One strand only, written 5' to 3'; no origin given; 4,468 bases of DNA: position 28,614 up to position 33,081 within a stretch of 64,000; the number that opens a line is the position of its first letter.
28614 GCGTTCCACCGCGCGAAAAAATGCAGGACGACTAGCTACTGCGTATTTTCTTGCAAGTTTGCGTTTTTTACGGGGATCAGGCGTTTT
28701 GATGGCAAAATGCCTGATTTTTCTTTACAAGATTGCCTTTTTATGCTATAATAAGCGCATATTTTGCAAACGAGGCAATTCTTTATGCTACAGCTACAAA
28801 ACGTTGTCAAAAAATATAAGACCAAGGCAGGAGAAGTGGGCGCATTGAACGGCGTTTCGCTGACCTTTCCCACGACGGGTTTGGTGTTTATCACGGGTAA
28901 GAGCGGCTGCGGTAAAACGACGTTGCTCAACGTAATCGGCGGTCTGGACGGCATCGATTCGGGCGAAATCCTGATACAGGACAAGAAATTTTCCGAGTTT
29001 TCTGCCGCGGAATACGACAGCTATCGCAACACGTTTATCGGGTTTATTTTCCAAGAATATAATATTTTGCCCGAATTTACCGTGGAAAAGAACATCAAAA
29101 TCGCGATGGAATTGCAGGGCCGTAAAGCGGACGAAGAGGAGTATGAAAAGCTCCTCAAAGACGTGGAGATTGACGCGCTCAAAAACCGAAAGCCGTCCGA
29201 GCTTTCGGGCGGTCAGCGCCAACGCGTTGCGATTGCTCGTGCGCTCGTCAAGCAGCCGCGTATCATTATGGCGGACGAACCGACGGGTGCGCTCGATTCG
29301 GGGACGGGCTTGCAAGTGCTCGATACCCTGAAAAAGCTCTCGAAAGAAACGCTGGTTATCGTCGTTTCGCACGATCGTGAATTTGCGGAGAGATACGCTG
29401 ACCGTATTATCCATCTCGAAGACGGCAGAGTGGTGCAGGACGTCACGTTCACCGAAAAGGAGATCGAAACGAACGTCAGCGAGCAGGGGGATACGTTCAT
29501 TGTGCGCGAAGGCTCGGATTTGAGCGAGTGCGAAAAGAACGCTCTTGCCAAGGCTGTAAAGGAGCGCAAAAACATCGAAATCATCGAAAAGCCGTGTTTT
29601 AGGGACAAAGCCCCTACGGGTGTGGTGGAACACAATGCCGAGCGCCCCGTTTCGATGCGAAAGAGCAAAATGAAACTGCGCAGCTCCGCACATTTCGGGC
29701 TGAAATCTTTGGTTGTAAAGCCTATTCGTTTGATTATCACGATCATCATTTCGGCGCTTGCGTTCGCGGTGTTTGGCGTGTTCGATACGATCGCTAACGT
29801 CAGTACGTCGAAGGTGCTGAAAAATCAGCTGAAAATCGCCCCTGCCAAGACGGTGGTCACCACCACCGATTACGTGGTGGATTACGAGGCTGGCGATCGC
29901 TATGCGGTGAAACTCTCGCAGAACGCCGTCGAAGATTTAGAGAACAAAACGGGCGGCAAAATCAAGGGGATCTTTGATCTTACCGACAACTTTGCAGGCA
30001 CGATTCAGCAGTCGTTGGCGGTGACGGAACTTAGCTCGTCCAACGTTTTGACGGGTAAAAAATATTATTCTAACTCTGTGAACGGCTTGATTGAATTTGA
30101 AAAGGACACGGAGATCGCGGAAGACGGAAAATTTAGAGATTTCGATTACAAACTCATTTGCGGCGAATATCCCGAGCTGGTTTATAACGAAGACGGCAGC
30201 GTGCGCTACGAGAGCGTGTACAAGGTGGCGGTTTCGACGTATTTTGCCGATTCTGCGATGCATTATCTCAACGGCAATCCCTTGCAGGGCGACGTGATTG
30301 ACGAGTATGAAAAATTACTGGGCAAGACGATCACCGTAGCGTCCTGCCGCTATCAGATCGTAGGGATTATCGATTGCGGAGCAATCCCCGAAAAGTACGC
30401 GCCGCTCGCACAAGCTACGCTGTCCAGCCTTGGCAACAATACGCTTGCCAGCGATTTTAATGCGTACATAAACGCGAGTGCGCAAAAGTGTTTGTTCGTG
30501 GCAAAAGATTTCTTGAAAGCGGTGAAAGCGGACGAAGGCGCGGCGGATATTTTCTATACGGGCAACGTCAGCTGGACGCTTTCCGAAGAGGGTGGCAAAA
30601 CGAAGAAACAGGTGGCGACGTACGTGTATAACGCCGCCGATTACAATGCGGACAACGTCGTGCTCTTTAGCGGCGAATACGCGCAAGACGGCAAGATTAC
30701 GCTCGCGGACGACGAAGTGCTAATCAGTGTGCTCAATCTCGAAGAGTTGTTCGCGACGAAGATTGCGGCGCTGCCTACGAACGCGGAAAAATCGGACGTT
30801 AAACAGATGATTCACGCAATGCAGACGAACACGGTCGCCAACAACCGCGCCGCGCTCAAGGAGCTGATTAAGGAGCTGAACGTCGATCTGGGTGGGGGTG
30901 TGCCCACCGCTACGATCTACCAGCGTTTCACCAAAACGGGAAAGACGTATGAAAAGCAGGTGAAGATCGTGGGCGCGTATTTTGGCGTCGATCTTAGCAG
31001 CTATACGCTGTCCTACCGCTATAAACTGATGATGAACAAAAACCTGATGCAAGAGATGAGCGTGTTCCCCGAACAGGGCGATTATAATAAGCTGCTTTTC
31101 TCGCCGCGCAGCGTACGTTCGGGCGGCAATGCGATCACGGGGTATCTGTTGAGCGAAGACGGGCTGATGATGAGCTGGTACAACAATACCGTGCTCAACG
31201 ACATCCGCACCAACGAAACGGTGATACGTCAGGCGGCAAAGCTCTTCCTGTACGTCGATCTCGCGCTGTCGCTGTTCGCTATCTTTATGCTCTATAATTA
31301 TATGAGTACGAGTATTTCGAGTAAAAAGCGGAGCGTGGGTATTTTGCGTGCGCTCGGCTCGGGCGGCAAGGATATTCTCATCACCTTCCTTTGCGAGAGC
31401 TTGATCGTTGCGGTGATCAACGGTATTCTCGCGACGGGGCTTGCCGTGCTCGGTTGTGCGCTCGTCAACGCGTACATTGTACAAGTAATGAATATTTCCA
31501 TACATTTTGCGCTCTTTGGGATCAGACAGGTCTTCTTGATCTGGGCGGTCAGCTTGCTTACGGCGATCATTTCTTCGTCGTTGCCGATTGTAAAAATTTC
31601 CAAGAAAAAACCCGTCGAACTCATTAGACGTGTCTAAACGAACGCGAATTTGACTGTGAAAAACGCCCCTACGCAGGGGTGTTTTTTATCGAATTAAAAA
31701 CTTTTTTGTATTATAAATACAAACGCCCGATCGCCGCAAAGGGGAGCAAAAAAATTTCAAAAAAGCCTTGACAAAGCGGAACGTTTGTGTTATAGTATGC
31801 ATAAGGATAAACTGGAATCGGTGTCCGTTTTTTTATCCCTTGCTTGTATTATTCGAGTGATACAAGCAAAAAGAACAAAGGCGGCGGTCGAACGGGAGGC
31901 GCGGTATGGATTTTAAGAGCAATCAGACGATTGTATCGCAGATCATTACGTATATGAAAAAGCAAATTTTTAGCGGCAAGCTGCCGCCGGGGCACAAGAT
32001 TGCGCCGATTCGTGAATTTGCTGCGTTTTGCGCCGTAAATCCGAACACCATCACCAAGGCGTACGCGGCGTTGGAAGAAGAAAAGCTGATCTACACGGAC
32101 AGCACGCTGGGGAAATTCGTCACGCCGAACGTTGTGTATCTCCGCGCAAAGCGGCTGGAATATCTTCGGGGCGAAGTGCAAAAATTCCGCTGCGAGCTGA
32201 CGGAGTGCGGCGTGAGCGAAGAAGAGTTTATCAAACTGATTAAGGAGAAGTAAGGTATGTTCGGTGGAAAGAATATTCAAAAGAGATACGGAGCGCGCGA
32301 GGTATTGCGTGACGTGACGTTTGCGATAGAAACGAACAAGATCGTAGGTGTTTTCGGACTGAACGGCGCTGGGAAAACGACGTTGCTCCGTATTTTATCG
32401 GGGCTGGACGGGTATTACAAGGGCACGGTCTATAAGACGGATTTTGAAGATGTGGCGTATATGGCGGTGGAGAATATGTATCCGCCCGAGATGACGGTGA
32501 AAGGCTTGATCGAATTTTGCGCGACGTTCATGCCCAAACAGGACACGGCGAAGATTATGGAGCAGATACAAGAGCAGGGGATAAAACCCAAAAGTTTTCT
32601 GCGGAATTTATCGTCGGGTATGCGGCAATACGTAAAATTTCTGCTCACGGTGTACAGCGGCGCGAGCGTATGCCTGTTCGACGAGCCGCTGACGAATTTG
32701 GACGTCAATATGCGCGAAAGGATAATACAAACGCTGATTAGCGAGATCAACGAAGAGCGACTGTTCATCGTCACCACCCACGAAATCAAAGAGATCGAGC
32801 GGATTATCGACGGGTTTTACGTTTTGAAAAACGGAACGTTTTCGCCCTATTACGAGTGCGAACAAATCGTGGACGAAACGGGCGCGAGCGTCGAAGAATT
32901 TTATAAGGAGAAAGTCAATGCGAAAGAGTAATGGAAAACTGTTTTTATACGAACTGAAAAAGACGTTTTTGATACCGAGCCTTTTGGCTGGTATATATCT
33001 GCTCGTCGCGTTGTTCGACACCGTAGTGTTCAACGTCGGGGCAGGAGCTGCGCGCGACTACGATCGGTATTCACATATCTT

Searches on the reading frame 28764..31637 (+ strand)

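Call 21: search_protein_families(library=pfam, proteins=[window:28764-31637:+], max_evalue=0.001)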
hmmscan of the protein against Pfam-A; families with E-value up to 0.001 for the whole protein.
window:28764-31637:+ (957 aa): 3 families
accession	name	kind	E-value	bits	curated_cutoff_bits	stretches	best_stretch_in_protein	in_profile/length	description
PF00005.33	ABC_tran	-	5e-33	115.1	25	1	28-174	1-136/137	ABC transporter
PF02687.27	FtsX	-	2.5e-10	40.9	25.5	1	835-950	7-120/120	FtsX-like permease C-terminal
PF02463.25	SMC_N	-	3.5e-09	36.9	40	1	38-216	24-209/220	RecF/RecN/SMC N terminal domain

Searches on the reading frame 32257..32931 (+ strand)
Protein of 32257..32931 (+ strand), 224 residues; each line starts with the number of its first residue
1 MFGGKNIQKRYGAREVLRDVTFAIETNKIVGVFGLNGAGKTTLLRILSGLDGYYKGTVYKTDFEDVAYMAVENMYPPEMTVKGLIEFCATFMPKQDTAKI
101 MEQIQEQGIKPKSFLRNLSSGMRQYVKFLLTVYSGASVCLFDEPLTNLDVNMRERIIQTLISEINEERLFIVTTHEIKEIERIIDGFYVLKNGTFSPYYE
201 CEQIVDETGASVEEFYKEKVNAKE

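Call 21: search_protein_families(library=pfam, proteins=[window:32257-32931:+], max_evalue=0.001)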
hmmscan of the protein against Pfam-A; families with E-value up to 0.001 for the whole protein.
window:32257-32931:+ (224 aa): 3 families
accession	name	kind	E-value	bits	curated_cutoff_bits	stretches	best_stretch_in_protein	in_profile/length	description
PF00005.33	ABC_tran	-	5.5e-17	63.1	25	1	17-145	1-136/137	ABC transporter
PF13304.12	AAA_21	-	8.1e-13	49.5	27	1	115-176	235-299/304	AAA domain, putative AbiEii toxin, Type IV TA system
PF02463.25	SMC_N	-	1.4e-05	25.1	40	0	98-182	121-204/220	RecF/RecN/SMC N terminal domain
